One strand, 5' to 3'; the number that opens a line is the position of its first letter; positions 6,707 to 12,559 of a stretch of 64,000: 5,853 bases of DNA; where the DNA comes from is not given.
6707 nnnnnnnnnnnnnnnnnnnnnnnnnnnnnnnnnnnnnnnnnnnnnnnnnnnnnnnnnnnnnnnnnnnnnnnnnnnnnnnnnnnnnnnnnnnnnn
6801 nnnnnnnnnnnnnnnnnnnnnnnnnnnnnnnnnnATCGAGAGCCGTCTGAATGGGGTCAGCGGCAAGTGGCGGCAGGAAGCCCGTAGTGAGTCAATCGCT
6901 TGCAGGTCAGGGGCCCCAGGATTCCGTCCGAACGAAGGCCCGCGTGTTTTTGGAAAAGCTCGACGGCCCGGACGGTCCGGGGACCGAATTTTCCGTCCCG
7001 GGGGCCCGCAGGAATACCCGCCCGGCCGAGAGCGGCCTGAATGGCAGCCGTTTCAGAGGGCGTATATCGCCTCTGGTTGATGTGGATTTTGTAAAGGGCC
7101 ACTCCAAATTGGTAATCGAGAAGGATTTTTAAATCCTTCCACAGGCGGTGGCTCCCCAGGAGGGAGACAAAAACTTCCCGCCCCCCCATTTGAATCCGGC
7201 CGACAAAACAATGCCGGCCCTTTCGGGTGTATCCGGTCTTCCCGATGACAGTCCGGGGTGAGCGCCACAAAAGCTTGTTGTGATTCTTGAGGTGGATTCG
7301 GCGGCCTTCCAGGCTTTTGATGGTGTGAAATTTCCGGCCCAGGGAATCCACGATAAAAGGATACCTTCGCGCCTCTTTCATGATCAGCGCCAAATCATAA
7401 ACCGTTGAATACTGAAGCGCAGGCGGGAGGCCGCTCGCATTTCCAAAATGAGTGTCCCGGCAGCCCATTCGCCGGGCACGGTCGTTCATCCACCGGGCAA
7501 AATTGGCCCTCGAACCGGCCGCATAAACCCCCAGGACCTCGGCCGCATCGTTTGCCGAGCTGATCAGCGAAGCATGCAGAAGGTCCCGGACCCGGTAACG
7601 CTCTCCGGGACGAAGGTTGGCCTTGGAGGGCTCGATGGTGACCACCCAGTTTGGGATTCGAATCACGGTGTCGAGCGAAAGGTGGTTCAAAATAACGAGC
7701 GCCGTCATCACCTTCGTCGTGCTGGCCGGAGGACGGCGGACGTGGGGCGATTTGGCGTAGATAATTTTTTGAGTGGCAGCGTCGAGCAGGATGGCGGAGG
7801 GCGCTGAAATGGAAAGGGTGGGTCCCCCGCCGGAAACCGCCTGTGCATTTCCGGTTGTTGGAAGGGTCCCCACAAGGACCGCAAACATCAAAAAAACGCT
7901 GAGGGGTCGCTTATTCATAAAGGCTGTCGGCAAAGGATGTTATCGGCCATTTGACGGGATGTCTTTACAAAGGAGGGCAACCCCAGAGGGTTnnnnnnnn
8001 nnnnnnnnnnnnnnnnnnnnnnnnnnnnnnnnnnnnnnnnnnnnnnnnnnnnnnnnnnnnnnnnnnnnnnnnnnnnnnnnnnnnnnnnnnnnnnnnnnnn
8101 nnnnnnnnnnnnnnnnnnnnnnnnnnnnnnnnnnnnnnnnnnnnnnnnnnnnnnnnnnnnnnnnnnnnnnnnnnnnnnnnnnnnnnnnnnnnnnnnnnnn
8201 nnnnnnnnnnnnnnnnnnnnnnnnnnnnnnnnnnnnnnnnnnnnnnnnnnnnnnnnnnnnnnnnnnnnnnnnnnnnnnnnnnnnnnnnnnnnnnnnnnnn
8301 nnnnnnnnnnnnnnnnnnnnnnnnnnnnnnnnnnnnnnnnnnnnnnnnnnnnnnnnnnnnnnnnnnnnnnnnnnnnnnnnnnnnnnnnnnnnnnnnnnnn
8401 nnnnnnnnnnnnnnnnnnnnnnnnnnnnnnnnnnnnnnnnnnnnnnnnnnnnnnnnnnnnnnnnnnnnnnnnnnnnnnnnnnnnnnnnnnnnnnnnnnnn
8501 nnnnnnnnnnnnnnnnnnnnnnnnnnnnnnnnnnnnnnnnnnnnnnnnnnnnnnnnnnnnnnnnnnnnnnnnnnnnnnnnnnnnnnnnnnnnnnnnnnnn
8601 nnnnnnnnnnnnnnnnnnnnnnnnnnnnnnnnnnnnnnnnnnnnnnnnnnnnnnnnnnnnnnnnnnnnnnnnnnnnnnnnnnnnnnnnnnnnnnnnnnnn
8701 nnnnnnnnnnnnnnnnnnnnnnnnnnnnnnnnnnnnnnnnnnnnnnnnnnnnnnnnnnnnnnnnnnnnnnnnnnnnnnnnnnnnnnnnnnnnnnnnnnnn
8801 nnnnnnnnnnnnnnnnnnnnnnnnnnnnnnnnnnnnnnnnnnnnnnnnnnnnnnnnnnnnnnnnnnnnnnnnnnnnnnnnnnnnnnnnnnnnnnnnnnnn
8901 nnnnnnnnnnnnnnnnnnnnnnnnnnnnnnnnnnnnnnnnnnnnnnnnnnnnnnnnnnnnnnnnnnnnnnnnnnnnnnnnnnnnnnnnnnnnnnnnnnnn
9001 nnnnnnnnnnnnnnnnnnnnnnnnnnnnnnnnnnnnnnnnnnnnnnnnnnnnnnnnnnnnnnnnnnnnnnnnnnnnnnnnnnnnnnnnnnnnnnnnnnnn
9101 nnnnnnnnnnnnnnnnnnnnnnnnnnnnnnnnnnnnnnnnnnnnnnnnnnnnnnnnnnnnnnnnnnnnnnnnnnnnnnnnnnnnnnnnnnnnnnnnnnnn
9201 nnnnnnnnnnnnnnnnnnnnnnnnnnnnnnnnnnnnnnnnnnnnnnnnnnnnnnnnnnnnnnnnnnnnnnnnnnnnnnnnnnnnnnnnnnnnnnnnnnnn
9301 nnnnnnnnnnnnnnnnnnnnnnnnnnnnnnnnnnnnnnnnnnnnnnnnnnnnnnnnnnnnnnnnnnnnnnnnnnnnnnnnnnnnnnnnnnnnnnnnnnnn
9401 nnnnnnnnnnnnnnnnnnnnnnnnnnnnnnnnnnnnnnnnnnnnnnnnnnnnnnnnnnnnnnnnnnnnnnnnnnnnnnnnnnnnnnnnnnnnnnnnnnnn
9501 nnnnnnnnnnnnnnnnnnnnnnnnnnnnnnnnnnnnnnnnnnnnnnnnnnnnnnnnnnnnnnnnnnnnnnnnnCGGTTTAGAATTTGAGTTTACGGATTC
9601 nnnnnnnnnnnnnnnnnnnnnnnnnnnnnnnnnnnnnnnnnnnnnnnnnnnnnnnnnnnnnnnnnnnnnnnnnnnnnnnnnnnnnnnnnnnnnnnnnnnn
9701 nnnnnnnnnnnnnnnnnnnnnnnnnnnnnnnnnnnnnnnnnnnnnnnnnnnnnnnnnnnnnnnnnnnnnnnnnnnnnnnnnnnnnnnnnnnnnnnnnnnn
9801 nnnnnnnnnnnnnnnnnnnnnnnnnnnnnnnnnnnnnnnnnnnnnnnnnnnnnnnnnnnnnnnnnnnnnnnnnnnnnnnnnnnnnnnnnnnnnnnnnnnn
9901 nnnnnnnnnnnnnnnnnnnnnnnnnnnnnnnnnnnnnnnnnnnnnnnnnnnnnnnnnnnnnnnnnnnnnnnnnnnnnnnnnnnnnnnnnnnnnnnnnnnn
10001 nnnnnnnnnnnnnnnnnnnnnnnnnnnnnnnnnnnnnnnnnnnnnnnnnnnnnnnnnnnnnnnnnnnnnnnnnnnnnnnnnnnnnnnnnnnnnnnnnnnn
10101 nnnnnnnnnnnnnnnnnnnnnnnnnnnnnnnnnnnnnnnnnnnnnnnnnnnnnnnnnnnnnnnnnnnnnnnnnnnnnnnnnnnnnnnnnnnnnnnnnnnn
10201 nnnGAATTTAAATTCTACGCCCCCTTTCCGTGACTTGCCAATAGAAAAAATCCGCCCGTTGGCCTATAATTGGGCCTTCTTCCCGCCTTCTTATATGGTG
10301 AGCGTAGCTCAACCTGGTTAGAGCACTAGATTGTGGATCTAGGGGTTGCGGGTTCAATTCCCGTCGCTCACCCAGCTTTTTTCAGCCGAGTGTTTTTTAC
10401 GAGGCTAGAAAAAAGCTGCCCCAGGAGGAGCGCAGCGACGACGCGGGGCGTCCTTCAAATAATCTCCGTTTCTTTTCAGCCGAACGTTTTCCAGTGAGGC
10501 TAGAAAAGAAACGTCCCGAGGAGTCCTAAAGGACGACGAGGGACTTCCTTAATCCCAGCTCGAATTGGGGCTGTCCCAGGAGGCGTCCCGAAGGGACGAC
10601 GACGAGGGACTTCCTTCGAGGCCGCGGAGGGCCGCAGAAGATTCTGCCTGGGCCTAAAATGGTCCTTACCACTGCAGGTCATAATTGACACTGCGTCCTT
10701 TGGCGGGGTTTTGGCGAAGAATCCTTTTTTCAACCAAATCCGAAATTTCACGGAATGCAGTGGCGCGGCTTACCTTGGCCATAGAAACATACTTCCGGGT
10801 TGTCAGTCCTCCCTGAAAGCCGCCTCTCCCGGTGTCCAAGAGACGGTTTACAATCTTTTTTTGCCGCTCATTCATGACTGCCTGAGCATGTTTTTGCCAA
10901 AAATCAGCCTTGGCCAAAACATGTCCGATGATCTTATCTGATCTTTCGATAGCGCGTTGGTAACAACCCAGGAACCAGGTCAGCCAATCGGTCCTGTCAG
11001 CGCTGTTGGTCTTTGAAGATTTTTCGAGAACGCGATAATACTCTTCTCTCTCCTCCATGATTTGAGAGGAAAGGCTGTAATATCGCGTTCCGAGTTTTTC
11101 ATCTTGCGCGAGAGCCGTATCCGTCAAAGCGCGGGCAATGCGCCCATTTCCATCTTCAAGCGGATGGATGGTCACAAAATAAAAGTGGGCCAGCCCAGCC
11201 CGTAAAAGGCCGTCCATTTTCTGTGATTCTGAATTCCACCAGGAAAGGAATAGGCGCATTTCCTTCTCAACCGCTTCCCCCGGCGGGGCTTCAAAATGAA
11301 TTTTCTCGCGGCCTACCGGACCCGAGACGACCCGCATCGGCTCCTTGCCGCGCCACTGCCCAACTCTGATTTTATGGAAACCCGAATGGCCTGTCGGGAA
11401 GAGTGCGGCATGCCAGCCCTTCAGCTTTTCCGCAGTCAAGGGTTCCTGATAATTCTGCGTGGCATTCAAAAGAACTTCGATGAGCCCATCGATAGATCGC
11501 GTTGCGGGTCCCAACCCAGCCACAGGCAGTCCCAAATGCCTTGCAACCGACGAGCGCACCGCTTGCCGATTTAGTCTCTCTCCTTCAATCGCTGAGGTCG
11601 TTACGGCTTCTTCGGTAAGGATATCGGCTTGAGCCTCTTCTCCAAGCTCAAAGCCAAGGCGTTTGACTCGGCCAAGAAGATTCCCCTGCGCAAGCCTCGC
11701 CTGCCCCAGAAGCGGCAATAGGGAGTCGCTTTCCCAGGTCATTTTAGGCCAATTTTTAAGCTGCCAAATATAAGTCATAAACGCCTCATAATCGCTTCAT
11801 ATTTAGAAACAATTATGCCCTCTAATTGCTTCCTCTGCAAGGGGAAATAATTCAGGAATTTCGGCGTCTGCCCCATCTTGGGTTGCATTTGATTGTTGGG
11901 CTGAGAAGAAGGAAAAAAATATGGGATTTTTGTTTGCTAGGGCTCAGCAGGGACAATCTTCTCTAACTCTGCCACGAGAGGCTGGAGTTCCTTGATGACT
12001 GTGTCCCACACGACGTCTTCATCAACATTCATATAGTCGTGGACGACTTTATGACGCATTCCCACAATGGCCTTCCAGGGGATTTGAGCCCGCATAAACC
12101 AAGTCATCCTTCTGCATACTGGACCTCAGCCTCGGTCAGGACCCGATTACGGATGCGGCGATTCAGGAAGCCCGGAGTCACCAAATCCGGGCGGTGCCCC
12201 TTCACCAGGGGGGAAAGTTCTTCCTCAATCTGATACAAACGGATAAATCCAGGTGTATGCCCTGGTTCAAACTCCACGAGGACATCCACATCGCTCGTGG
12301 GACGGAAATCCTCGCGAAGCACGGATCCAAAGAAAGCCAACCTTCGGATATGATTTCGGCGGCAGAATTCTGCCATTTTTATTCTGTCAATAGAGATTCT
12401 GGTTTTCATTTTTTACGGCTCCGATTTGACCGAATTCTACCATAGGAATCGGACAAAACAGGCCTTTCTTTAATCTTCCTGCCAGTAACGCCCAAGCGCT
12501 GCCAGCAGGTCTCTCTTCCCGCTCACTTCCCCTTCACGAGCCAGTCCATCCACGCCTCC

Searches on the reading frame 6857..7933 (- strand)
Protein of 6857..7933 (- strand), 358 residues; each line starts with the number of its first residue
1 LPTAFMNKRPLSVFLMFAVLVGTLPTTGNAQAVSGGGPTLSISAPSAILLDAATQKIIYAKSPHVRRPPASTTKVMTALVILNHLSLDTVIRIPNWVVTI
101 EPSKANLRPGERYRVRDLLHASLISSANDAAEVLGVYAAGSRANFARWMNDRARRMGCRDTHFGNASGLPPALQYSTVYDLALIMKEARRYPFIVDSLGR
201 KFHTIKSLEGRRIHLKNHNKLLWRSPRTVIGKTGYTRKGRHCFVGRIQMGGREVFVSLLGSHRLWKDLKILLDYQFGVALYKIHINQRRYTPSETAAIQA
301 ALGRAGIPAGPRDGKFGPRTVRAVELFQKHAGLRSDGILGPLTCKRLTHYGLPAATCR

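Call 65: search_protein_families(library=pfam, proteins=[window:6857-7933:-], max_evalue=0.01)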
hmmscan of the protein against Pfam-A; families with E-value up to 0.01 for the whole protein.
window:6857-7933:- (358 aa): 4 families
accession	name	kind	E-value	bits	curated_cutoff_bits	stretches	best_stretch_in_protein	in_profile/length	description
PF00768.25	Peptidase_S11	-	6.4e-46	157.2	27.6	1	41-260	9-236/239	D-alanyl-D-alanine carboxypeptidase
PF01471.23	PG_binding_1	-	2e-13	50.7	23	1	294-347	4-57/57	Putative peptidoglycan binding domain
PF13354.11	Beta-lactamase2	-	3.8e-06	26.8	22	1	63-185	17-143/214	Beta-lactamase enzyme family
PF09374.15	PG_binding_3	-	0.0043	17.6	24.6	0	298-348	6-52/76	Predicted Peptidoglycan domain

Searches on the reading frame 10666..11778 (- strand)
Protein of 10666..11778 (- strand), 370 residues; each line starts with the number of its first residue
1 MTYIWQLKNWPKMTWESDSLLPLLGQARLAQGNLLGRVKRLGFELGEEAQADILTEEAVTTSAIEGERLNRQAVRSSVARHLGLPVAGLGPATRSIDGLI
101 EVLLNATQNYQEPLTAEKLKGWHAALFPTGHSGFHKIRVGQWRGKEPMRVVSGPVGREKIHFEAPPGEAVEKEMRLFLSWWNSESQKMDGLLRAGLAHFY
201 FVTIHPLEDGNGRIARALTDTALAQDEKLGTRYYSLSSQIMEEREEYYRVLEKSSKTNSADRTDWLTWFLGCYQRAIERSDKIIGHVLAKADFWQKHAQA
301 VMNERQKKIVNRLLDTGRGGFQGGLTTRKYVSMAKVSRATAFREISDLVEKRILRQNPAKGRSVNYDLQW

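Call 4: search_protein_families(library=pfam, proteins=[window:10666-11778:-], max_evalue=0.01)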
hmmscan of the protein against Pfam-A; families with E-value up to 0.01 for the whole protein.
window:10666-11778:- (370 aa): 2 families
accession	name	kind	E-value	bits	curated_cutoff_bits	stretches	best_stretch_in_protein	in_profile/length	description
PF13776.11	DUF4172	-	2e-31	108.5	25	1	3-84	1-82/82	Domain of unknown function (DUF4172)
PF02661.23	Fic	-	1.2e-14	55.3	24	1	113-223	1-93/93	Fic/DOC family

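Call 5: search_protein_families(library=padloc, proteins=[window:10666-11778:-], max_evalue=0.01)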
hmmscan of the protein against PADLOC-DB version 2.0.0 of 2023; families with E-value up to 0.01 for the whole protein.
window:10666-11778:- (370 aa): 6 families
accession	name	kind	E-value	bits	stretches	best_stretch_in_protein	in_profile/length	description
PDLC03963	SoFic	-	9.6e-47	158.1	1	11-363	16-346/361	-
PDLC04966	PDC-S24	-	2.6e-20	70.7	1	111-257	229-371/497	-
PDLC04837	PDC-S04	-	3.1e-10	37.8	1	108-261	79-215/234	-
PDLC04836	PDC-S04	-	7.4e-10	36.4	1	108-256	83-214/244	-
PDLC04839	PDC-S04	-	1.3e-08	32.7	1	168-265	98-197/205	-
PDLC04840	PDC-S04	-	7.1e-05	20.6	1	186-220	140-171/227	-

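Call 6: search_protein_families(library=ncbifam, proteins=[window:10666-11778:-], max_evalue=0.01)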
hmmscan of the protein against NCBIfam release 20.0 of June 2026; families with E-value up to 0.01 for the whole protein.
window:10666-11778:- (370 aa): 3 families
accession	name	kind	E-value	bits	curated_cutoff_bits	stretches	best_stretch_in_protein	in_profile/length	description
NF046030.1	ProtAdlyltaseSoFic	equivalog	9.4e-16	57.7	550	1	171-355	156-336/361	protein adenylyltransferase Fic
NF041381.1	XopAC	subfamily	1.6e-06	27.1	450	1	112-225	302-413/451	XopAC/AvrAC family type III secretion system effector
TIGR02613.1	mob_myst_B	hypoth_equivalog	5.6e-06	26.4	124.4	1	198-257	116-176/186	mobile mystery protein B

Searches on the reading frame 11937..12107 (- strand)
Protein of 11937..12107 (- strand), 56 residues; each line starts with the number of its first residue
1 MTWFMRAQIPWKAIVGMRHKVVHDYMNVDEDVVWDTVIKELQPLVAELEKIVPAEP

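Call 4: search_protein_families(library=pfam, proteins=[window:11937-12107:-], max_evalue=0.01)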
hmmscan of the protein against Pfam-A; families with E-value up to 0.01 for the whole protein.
window:11937-12107:- (56 aa): 1 family
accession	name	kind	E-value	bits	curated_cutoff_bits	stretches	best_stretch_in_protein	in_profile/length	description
PF01934.22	HepT-like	-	2.5e-13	50.2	23.5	1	8-51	77-120/120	Ribonuclease HepT-like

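Call 5: search_protein_families(library=padloc, proteins=[window:11937-12107:-], max_evalue=0.01)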
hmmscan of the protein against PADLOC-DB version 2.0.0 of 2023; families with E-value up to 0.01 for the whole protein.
window:11937-12107:- (56 aa): 0 families

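Call 6: search_protein_families(library=ncbifam, proteins=[window:11937-12107:-], max_evalue=0.01)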
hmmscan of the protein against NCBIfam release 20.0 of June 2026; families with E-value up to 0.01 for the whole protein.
window:11937-12107:- (56 aa): 1 family
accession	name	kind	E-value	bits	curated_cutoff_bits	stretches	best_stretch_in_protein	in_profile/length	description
NF047751.1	HepT_toxin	equivalog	2.4e-07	30.6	60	1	10-43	83-116/120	type VII toxin-antitoxin system HepT family RNase toxin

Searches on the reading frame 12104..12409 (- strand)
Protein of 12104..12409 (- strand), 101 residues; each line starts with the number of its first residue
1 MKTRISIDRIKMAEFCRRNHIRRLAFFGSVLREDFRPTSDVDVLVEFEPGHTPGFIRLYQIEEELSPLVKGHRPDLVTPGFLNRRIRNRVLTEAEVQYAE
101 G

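Call 4: search_protein_families(library=pfam, proteins=[window:12104-12409:-], max_evalue=0.01)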
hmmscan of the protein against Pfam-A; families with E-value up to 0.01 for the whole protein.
window:12104-12409:- (101 aa): 2 families
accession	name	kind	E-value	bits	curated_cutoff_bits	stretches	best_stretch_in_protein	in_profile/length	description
PF01909.29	NTP_transf_2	-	5.8e-12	46.3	21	1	12-90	4-86/93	Nucleotidyltransferase domain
PF18765.7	Polbeta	-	1.6e-07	31.8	26.9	1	12-96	3-86/93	Polymerase beta, Nucleotidyltransferase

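Call 5: search_protein_families(library=padloc, proteins=[window:12104-12409:-], max_evalue=0.01)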
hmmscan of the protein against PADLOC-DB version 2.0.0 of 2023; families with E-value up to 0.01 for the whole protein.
window:12104-12409:- (101 aa): 7 families
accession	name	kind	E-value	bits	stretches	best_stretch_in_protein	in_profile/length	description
PDLC04902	PDC-S09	-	5.4e-23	79.1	1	1-98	1-95/97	-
PDLC04905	PDC-S09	-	1e-18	65.5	1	1-99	1-100/101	-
PDLC04904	PDC-S09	-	1.6e-18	64.8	1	4-94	8-95/104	-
PDLC04906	PDC-S09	-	3.1e-14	51.1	1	11-95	14-96/98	-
PDLC04903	PDC-S09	-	1.3e-05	23.4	1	19-45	24-50/108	-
PDLC04907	PDC-S09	-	0.00016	19.8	1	13-48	19-54/114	-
PDLC04369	PDC-M05A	-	0.0058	14.3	1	25-45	107-127/201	-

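Call 6: search_protein_families(library=ncbifam, proteins=[window:12104-12409:-], max_evalue=0.01)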
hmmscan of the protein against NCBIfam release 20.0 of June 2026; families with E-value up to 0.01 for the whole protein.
window:12104-12409:- (101 aa): 1 family
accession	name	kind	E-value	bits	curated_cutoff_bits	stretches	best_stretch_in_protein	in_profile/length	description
NF047752.1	MntA_antitoxin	equivalog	5.7e-07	29.4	60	1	19-98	5-81/106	type VII toxin-antitoxin system MntA family adenylyltransferase antitoxin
